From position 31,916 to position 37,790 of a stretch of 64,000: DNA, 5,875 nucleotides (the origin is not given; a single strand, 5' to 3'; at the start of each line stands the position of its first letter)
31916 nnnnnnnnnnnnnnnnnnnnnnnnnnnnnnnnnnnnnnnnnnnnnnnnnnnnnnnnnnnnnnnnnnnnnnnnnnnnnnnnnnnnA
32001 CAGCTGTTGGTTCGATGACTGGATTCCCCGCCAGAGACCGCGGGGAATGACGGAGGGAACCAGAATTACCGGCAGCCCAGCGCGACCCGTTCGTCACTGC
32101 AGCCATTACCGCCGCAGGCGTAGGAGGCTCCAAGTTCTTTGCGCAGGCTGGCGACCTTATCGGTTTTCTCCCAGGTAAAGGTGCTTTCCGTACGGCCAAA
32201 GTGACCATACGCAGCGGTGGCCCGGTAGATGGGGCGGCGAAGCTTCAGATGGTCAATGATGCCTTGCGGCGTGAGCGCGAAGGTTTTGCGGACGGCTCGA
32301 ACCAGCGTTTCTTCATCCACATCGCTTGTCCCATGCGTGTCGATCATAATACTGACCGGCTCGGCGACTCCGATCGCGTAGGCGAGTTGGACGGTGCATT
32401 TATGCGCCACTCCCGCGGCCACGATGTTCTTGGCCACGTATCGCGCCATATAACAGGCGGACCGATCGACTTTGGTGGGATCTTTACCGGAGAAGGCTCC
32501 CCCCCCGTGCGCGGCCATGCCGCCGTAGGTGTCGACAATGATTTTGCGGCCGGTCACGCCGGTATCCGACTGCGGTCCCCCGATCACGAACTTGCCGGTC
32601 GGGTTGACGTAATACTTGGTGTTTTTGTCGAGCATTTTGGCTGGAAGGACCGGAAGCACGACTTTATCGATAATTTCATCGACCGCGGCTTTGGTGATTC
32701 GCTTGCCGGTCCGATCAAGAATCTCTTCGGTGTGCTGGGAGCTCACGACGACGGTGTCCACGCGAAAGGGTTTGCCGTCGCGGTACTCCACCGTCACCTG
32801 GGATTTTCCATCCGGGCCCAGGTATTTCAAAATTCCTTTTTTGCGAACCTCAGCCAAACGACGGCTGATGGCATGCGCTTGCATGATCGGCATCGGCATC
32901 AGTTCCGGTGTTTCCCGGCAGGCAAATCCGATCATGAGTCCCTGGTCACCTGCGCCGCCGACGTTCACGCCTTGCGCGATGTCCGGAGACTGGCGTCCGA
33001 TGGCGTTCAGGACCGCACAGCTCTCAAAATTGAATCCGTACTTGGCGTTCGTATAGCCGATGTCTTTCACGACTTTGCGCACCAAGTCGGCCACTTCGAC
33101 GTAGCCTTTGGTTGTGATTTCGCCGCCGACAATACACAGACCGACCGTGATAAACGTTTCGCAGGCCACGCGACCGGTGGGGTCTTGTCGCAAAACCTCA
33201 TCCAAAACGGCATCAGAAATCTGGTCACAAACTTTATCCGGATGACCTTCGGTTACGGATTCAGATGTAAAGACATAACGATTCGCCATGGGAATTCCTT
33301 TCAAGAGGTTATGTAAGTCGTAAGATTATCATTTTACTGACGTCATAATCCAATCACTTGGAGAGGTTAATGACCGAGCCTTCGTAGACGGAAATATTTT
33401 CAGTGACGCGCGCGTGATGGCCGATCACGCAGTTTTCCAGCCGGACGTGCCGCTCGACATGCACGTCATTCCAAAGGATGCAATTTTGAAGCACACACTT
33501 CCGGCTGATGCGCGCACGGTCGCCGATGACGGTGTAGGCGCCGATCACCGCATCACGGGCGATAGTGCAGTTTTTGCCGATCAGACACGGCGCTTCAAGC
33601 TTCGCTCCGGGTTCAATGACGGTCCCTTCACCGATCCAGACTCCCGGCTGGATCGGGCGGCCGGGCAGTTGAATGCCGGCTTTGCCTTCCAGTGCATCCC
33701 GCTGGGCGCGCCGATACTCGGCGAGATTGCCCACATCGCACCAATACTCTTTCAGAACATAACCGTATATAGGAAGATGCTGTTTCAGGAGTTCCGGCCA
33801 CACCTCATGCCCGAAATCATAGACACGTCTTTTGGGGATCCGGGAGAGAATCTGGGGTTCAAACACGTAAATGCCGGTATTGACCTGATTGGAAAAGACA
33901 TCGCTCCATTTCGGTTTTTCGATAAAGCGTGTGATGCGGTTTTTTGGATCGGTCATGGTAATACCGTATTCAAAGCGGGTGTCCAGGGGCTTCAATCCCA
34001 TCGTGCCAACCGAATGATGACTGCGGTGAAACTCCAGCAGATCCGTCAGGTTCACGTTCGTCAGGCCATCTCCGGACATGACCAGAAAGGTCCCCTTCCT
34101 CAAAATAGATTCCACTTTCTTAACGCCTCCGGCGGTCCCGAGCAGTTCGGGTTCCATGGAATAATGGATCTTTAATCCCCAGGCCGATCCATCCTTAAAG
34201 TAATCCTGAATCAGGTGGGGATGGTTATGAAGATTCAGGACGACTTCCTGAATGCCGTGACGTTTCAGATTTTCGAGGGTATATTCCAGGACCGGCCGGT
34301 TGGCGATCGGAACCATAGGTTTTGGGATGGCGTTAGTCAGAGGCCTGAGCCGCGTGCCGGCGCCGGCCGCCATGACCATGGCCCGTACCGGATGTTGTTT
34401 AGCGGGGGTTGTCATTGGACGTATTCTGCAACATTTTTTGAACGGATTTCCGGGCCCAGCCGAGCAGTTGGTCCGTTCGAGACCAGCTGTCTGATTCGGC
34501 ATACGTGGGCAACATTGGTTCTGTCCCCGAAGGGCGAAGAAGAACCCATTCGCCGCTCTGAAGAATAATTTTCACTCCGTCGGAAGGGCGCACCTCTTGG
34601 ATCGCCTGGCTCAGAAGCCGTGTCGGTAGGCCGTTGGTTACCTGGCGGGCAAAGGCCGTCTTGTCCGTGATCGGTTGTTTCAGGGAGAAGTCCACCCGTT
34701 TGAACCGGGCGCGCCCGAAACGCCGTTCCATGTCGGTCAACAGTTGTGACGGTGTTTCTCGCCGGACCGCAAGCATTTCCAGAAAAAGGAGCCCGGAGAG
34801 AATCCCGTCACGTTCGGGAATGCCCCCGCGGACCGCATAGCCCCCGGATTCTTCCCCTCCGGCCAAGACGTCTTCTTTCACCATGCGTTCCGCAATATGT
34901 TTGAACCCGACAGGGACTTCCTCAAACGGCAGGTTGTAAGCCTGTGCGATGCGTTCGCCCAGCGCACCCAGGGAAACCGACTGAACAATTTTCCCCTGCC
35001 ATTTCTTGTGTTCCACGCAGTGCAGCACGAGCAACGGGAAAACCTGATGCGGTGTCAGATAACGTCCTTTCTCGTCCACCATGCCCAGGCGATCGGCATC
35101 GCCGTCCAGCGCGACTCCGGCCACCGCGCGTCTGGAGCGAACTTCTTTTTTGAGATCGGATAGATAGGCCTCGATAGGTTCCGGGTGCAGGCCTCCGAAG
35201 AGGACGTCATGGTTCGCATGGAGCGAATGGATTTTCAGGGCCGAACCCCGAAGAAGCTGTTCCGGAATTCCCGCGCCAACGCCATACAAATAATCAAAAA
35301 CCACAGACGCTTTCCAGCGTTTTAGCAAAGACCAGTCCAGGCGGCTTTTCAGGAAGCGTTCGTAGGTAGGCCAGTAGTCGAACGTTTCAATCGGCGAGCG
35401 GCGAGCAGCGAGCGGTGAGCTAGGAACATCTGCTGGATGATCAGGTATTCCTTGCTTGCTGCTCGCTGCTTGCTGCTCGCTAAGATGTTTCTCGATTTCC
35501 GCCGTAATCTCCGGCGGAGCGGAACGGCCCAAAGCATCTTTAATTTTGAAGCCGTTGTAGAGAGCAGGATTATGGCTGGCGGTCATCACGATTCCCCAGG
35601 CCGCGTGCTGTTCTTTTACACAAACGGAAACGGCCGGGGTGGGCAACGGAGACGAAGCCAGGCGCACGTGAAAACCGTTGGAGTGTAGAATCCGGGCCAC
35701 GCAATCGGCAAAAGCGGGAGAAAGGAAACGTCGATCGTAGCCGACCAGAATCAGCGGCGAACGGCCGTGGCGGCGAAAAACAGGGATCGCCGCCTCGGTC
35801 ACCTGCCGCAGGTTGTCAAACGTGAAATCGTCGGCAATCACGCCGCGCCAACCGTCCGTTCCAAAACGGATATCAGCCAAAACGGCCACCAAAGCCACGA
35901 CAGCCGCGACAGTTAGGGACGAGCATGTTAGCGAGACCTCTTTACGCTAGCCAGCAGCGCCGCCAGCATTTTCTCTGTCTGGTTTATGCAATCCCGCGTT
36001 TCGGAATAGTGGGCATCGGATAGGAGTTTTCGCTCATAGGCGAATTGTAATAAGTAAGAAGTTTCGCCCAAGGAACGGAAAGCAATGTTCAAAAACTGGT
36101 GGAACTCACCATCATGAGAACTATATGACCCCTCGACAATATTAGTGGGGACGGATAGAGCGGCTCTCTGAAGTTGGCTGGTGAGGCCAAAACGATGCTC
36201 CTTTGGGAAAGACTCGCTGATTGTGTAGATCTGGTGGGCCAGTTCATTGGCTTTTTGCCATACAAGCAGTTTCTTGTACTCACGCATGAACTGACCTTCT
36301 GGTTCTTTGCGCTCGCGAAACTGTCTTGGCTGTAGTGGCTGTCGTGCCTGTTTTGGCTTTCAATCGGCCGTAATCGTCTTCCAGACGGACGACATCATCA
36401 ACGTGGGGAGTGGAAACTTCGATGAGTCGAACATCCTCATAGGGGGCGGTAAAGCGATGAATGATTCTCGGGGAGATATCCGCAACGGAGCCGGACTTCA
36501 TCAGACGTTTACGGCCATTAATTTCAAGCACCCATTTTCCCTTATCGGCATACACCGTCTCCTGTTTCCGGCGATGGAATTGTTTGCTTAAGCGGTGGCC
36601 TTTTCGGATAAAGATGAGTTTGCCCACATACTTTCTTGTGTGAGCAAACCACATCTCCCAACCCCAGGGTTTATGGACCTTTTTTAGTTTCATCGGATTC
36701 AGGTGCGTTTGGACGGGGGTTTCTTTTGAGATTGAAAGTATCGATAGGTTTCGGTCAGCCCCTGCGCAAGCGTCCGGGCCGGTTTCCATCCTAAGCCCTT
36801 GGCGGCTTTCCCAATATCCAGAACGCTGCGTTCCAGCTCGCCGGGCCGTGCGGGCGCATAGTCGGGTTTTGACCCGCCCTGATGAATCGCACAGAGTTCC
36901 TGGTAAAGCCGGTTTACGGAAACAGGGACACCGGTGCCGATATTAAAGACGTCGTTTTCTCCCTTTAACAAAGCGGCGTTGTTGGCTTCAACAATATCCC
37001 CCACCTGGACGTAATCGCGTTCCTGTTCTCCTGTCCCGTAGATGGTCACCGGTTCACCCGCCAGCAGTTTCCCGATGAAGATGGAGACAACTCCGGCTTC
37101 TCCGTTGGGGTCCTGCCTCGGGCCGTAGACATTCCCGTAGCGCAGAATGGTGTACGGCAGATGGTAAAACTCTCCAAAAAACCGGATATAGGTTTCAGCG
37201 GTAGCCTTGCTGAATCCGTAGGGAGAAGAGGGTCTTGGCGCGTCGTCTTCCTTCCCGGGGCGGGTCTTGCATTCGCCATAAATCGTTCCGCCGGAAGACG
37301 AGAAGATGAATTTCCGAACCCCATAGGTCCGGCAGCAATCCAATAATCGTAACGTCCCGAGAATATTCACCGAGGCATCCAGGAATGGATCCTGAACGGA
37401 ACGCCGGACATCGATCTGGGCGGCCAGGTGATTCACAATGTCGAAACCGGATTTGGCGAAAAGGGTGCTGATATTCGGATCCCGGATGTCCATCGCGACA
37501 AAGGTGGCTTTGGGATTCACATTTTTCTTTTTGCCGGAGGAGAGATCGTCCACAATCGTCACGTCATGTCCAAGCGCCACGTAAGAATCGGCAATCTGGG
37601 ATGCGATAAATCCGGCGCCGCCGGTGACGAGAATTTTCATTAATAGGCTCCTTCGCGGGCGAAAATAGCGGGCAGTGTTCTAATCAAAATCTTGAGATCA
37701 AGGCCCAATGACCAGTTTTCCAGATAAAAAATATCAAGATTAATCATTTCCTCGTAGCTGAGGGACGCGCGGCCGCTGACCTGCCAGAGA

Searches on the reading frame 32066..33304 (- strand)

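Call 6: search_protein_families(library=pfam, proteins=[window:32066-33304:-], max_evalue=0.001)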
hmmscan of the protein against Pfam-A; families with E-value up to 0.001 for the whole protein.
window:32066-33304:- (412 aa): 3 families
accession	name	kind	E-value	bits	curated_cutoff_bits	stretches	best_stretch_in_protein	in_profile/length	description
PF02773.21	S-AdoMet_synt_C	-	4.7e-68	227.8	25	1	241-380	1-138/138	S-adenosylmethionine synthetase, C-terminal domain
PF02772.21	S-AdoMet_synt_M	-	5.6e-45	152.8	29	1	117-239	3-120/120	S-adenosylmethionine synthetase, central domain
PF00438.25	S-AdoMet_synt_N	-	4.5e-43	146.2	33.1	1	10-107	2-99/99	S-adenosylmethionine synthetase, N-terminal domain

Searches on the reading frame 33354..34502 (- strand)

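Call 6: search_protein_families(library=pfam, proteins=[window:33354-34502:-], max_evalue=0.001)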
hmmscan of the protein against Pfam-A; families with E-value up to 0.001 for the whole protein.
window:33354-34502:- (382 aa): 6 families
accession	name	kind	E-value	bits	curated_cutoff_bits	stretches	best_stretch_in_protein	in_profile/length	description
PF00483.29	NTP_transferase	-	1.4e-53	182.4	21.2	1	41-271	2-243/245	Nucleotidyl transferase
PF25084.1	LbH_EIF2B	-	4.9e-16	59.1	54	1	290-379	6-94/105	EIF2B subunit epsilon LbH domain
PF00132.30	Hexapep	-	4.3e-12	45.6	27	1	300-333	2-35/36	Bacterial transferase hexapeptide (six repeats)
PF12804.13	NTP_transf_3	-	2e-08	35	27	1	41-145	1-95/160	MobA-like NTP transferase domain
PF24894.1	Hexapep_GlmU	-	6e-07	30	23.3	1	307-372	20-83/104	GlmU-like, C-terminal hexapeptide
PF25087.1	GMPPB_C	-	0.00027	21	39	1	306-372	11-71/110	GMPPB C-terminal domain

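Call 73: search_protein_families(library=ncbifam, proteins=[window:33354-34502:-], max_evalue=1e-10)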
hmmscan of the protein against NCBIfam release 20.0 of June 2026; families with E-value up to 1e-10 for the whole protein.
window:33354-34502:- (382 aa): 29 families (the best 25 are shown)
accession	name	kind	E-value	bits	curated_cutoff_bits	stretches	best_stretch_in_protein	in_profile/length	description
NF052502.1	man1P_GTase_Rv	exception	6.9e-71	238.9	440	1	40-375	2-333/352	mannose-1-phosphate guanylyltransferase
TIGR03992.1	Arch_glmU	subfamily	8.6e-54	182.9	292.1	1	40-364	2-325/393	bifunctional sugar-1-phosphate nucleotidylyltransferase/acetyltransferase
TIGR01208.1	rmlA_long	equivalog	2.7e-47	161.4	320.25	1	40-374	1-339/353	glucose-1-phosphate thymidylyltransferase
NF003670.0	PRK05293.1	equivalog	3.2e-37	128.4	470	1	139-375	121-361/382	glucose-1-phosphate adenylyltransferase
NF045761.1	NAMPUrTaseMurU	equivalog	6.2e-37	127.6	250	1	40-263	2-220/226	N-acetylmuramate alpha-1-phosphate uridylyltransferase MurU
TIGR02091.1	glgC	equivalog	9.2e-37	126.9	424.9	1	40-372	2-362/364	glucose-1-phosphate adenylyltransferase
NF049965.1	GlMnHpPGnyltfHddC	equivalog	9.1e-34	117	300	1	40-265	2-216/221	D-glycero-D-manno-heptose 1-phosphate guanosyltransferase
NF041173.1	Sug_nt_acttase_Thmprot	equivalog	1.1e-32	113.5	600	1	40-361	2-322/405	bifunctional sugar-1-phosphate nucleotidylyltransferase/acetyltransferase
NF041313.1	UDPGP_AglF_Halo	equivalog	4.1e-30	104.9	400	1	40-220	2-180/234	UTP--glucose-1-phosphate uridylyltransferase AglF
NF010935.0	PRK14355.1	equivalog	1.6e-26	93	718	1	39-220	4-184/459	bifunctional UDP-N-acetylglucosamine diphosphorylase/glucosamine-1-phosphate N-acetyltransferase GlmU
NF001947.0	PRK00725.1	subfamily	3.9e-26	91.8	470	1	39-372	17-393/426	glucose-1-phosphate adenylyltransferase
NF010934.1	PRK14354.1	equivalog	3.5e-24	85.1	450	1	41-220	2-178/447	bifunctional UDP-N-acetylglucosamine diphosphorylase/glucosamine-1-phosphate N-acetyltransferase GlmU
NF002772.0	PRK02862.1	equivalog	1.1e-23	83.7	537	1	39-207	4-189/429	glucose-1-phosphate adenylyltransferase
NF002023.0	PRK00844.1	subfamily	1.1e-23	83.7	458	1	139-372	121-381/408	glucose-1-phosphate adenylyltransferase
TIGR02623.1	G1P_cyt_trans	equivalog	3.1e-23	82.5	300.25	1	123-254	106-229/255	glucose-1-phosphate cytidylyltransferase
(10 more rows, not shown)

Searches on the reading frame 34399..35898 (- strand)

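Call 6: search_protein_families(library=pfam, proteins=[window:34399-35898:-], max_evalue=0.001)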
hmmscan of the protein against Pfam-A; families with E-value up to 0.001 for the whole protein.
window:34399-35898:- (499 aa): 4 families
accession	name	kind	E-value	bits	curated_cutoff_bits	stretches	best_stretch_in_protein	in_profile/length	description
PF02878.22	PGM_PMM_I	-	4.6e-35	120.7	22.5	1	11-143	3-135/138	Phosphoglucomutase/phosphomannomutase, alpha/beta/alpha domain I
PF02880.22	PGM_PMM_III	-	6.4e-23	81.5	20.7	1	283-391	2-112/115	Phosphoglucomutase/phosphomannomutase, alpha/beta/alpha domain III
PF02879.22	PGM_PMM_II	-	1.6e-18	67.6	29.3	1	179-278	3-103/103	Phosphoglucomutase/phosphomannomutase, alpha/beta/alpha domain II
PF00408.26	PGM_PMM_IV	-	9.2e-08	32.5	23.1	1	431-477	16-60/68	Phosphoglucomutase/phosphomannomutase, C-terminal domain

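Call 73: search_protein_families(library=ncbifam, proteins=[window:34399-35898:-], max_evalue=1e-10)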
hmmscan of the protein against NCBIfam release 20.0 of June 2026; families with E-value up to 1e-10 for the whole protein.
window:34399-35898:- (499 aa): 7 families
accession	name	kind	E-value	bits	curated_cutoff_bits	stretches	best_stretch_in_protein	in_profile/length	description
TIGR03990.1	Arch_GlmM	equivalog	1.8e-76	257.8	439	1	12-484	4-442/444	phosphoglucosamine mutase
TIGR01455.1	glmM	equivalog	3.9e-43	147.8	447.55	1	12-478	1-432/442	phosphoglucosamine mutase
NF007088.0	PRK09542.1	equivalog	2e-36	126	618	1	18-478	18-445/456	phosphomannomutase/phosphoglucomutase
NF005737.0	PRK07564.1-1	equivalog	1.1e-32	113.3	378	1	9-405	13-418/543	alpha-D-glucose phosphate-specific phosphoglucomutase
NF046027.1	PhglucPhmanMutPgmG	equivalog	6e-30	104.3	600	1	18-479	16-443/460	phosphoglucomutase/phosphomannomutase PgmG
TIGR01132.1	pgm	equivalog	2.1e-27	95.8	778.05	2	262-470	302-524/546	phosphoglucomutase (alpha-D-glucose-1,6-bisphosphate-dependent)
NF011943.0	PRK15414.1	subfamily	1.9e-15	56.8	801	1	221-470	200-437/456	phosphomannomutase CpsG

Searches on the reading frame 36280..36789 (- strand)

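Call 6: search_protein_families(library=pfam, proteins=[window:36280-36789:-], max_evalue=0.001)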
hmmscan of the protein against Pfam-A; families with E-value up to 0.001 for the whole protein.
window:36280-36789:- (169 aa): 2 families
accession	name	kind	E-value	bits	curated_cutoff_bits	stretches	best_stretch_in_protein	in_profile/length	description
PF01050.24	MannoseP_isomer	-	2.5e-07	31.3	23.6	1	36-138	10-116/116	Mannose-6-phosphate isomerase C-terminal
PF07883.17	Cupin_2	-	0.00038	20.6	27.2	1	63-125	7-69/70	Cupin domain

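Call 73: search_protein_families(library=ncbifam, proteins=[window:36280-36789:-], max_evalue=1e-10)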
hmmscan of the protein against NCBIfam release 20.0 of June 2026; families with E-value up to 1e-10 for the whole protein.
window:36280-36789:- (169 aa): 0 families

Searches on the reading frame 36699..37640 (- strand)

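Call 6: search_protein_families(library=pfam, proteins=[window:36699-37640:-], max_evalue=0.001)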
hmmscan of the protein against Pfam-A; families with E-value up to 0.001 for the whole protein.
window:36699-37640:- (313 aa): 8 families
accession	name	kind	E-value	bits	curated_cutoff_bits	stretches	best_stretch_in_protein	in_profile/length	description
PF01370.27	Epimerase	-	1.8e-59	201.5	20.9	1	3-235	1-240/240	NAD dependent epimerase/dehydratase family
PF16363.11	GDP_Man_Dehyd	-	6.2e-55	187.4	27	1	4-298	1-332/332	GDP-mannose 4,6 dehydratase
PF01073.25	3Beta_HSD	-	2.2e-16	60.2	22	1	4-177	1-187/280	3-beta hydroxysteroid dehydrogenase/isomerase family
PF04321.23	RmlD_sub_bind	-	2.4e-14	53.5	27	1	1-175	1-155/287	RmlD substrate binding domain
PF02719.21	Polysacc_synt_2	-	4.1e-14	52.9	20.2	1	3-268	1-267/293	Polysaccharide biosynthesis protein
PF07993.18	NAD_binding_4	-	1.3e-09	38.1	20.1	1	65-178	88-211/258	Male sterility protein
PF13460.12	NAD_binding_10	-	9.7e-07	29.3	27.2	1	7-172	1-147/184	NAD(P)H-binding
PF05368.20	NmrA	-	0.00017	21.7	27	1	2-118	4-109/298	NmrA-like family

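Call 73: search_protein_families(library=ncbifam, proteins=[window:36699-37640:-], max_evalue=1e-10)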
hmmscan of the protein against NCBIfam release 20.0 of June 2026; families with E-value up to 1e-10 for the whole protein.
window:36699-37640:- (313 aa): 17 families
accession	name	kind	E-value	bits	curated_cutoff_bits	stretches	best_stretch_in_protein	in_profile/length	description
TIGR01179.1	galE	equivalog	1.5e-51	175.2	262.3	1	2-306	1-329/332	UDP-glucose 4-epimerase GalE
TIGR01181.1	dTDP_gluc_dehyt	equivalog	4.9e-48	163.9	365.1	1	2-306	1-315/321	dTDP-glucose 4,6-dehydratase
NF011728.1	PRK15181.1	equivalog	4.1e-34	118.1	760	1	3-303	18-338/348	Vi polysaccharide biosynthesis UDP-N-acetylglucosaminuronic acid C-4 epimerase TviC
TIGR02197.1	heptose_epim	equivalog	3.8e-33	115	274.6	1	3-256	1-263/316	ADP-glyceromanno-heptose 6-epimerase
NF007956.0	PRK10675.1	subfamily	6e-32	111.1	394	1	1-305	1-331/338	UDP-glucose 4-epimerase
TIGR04180.1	EDH_00030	hypoth_equivalog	1.4e-31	109.7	475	1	3-288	1-295/297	NAD-dependent 4,6-dehydratase LegB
NF007490.0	PRK10084.1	subfamily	1.2e-29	103.4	649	2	132-305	158-337/361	dTDP-glucose 4,6-dehydratase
NF007582.0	PRK10217.1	equivalog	5.7e-29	101.3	698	1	2-303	3-332/355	dTDP-glucose 4,6-dehydratase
NF008360.0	PRK11150.1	equivalog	2.1e-20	73.2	452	1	3-257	2-258/310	ADP-glyceromanno-heptose 6-epimerase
NF043036.1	ErythonDh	equivalog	3.2e-17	62.7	325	1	1-152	1-160/321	D-erythronate dehydrogenase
TIGR02622.1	CDP_4_6_dhtase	equivalog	8.9e-16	57.9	278.45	1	2-159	6-172/352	CDP-glucose 4,6-dehydratase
TIGR01472.1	gmd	equivalog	1.8e-13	50.4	415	1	62-245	74-260/342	GDP-mannose 4,6-dehydratase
TIGR03466.1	HpnA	hypoth_equivalog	6.6e-13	48.2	367.65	1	1-156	1-156/327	hopanoid-associated sugar epimerase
NF042422.1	oxyalk_red_OleD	equivalog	1.6e-12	47.4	580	1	1-152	1-150/329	2-alkyl-3-oxoalkanoate reductase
NF008872.0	PRK11908.1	equivalog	1.7e-12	47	294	0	1-305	2-338/349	bifunctional UDP-4-keto-pentose/UDP-xylose synthase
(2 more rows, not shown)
